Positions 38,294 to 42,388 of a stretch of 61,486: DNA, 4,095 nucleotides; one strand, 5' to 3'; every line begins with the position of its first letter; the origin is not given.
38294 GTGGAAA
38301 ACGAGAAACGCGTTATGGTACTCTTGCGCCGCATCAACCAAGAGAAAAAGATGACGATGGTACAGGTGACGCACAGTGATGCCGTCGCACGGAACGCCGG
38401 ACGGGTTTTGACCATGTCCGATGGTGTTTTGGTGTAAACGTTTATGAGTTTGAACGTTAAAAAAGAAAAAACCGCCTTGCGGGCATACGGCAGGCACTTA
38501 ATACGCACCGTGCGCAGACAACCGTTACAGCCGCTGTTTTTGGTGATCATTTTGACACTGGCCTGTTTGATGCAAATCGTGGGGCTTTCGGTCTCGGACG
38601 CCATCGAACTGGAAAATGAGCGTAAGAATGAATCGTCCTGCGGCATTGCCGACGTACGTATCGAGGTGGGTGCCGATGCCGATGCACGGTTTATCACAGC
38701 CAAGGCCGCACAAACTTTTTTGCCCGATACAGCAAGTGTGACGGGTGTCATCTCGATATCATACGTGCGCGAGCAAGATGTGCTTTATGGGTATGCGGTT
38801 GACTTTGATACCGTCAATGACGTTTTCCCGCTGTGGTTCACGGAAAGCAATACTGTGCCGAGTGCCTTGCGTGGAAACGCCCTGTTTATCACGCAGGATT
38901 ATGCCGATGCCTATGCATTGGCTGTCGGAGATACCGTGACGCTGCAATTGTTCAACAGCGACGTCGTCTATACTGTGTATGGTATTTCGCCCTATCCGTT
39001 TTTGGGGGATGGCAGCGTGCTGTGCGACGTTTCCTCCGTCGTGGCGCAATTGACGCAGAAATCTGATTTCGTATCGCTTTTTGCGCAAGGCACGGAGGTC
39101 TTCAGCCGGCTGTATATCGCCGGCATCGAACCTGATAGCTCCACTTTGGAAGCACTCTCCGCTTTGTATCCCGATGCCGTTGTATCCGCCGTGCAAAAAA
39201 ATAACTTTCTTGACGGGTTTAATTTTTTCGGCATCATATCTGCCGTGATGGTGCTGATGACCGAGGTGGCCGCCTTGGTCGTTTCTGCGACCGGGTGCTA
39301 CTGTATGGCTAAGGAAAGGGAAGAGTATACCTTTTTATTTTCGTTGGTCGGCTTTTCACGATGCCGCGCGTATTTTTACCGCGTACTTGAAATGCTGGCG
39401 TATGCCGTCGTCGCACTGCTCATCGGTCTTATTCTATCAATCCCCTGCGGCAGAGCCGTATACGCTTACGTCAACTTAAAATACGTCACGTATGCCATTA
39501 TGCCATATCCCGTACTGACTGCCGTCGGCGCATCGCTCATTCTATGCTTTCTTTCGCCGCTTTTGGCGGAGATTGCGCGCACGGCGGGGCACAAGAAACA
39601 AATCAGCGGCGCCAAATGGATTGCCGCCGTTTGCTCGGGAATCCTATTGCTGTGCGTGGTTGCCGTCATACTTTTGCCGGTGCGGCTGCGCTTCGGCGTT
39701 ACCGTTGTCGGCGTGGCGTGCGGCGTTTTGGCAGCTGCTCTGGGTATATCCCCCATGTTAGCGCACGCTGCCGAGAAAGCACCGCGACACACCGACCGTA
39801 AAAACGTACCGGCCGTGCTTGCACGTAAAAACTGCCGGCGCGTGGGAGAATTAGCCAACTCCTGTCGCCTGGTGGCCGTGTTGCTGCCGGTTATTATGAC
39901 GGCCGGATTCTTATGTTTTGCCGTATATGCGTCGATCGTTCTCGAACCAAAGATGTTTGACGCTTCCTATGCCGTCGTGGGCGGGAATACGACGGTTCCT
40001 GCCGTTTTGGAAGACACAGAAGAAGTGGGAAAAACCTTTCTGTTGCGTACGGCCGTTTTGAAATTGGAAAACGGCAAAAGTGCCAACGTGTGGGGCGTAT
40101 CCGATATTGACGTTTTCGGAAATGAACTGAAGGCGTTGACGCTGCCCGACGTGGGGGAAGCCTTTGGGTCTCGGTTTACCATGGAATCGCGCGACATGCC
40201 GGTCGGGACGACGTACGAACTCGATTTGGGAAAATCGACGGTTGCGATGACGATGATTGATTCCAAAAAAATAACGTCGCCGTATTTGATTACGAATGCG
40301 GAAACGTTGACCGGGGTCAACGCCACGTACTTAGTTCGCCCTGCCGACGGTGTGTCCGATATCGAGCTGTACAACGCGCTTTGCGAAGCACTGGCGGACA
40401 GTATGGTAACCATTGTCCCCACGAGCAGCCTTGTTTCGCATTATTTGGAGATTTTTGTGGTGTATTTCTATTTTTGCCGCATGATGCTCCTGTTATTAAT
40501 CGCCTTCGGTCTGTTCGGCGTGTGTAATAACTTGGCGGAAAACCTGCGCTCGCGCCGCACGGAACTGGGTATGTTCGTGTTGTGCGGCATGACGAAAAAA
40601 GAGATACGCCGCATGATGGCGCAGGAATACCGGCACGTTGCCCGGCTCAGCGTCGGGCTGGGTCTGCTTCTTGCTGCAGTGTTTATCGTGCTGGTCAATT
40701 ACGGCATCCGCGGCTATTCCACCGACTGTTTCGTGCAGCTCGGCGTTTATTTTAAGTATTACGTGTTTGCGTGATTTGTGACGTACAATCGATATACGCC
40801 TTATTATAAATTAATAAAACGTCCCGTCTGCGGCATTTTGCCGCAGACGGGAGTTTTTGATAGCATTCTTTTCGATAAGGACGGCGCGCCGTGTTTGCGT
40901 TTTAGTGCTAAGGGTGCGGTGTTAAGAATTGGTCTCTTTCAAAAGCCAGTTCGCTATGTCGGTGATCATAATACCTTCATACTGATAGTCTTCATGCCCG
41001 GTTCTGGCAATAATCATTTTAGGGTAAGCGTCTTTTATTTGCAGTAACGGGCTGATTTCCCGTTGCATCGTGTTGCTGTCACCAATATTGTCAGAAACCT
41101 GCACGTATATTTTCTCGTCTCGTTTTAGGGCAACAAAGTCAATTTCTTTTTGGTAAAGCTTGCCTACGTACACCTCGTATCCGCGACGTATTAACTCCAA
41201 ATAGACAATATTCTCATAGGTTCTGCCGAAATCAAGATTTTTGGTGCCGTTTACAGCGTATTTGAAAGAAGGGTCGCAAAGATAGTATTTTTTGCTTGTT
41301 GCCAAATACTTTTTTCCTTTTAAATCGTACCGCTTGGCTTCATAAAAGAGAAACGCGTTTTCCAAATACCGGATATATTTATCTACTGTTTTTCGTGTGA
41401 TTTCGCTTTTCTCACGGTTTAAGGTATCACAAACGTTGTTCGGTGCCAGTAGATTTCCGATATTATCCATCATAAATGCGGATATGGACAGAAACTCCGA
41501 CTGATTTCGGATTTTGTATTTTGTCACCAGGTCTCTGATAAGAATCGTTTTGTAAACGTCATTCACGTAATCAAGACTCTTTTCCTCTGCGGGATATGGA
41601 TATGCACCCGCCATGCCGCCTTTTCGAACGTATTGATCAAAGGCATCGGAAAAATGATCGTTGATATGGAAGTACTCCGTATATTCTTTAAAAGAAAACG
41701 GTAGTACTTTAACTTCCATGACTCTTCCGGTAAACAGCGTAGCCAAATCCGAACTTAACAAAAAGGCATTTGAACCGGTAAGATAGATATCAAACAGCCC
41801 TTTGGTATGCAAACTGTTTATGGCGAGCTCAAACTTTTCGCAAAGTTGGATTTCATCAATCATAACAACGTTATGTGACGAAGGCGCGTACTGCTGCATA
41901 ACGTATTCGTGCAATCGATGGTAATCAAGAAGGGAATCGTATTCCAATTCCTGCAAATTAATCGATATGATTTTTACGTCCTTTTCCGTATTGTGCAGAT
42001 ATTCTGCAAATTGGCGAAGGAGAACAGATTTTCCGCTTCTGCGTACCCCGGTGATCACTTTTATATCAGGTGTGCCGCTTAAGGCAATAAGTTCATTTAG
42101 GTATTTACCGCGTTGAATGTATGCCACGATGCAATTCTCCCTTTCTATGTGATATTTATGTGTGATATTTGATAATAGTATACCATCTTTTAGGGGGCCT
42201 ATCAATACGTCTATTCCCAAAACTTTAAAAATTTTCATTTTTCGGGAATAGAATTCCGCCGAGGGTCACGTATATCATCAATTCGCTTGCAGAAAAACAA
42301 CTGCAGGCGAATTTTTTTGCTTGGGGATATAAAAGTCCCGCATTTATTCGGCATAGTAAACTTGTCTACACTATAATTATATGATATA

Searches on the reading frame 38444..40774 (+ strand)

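Call 48: search_protein_families(library=pfam, proteins=[window:38444-40774:+])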
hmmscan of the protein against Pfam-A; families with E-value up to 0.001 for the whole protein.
window:38444-40774:+ (776 aa): 1 family
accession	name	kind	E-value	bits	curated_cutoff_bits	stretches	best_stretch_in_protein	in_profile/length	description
PF02687.27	FtsX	-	1.5e-10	41.6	25.5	2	680-765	2-89/120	FtsX-like permease C-terminal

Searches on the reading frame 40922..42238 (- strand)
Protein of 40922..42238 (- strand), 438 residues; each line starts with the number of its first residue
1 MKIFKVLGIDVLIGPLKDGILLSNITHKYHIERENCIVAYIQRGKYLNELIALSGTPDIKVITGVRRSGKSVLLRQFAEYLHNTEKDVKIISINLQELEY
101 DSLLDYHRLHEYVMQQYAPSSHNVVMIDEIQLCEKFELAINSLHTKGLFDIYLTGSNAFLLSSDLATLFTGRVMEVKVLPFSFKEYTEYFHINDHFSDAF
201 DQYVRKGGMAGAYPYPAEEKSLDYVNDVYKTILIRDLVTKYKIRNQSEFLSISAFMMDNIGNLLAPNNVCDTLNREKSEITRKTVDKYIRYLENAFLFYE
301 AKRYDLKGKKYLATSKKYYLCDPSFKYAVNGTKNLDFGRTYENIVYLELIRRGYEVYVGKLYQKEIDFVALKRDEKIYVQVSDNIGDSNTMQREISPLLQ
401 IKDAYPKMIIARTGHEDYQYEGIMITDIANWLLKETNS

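Call 48: search_protein_families(library=pfam, proteins=[window:40922-42238:-])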
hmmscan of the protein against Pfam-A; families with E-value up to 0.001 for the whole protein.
window:40922-42238:- (438 aa): 3 families
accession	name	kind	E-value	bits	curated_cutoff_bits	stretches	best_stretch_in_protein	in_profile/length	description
PF13173.12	AAA_14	-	1.1e-31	110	27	1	58-186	3-128/129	AAA domain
PF13635.12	DUF4143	-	1e-17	64.8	28.1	1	235-381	2-157/160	Domain of unknown function (DUF4143)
PF01637.24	ATPase_2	-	8.7e-06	26.1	33.2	1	51-113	14-78/225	ATPase domain predominantly from Archaea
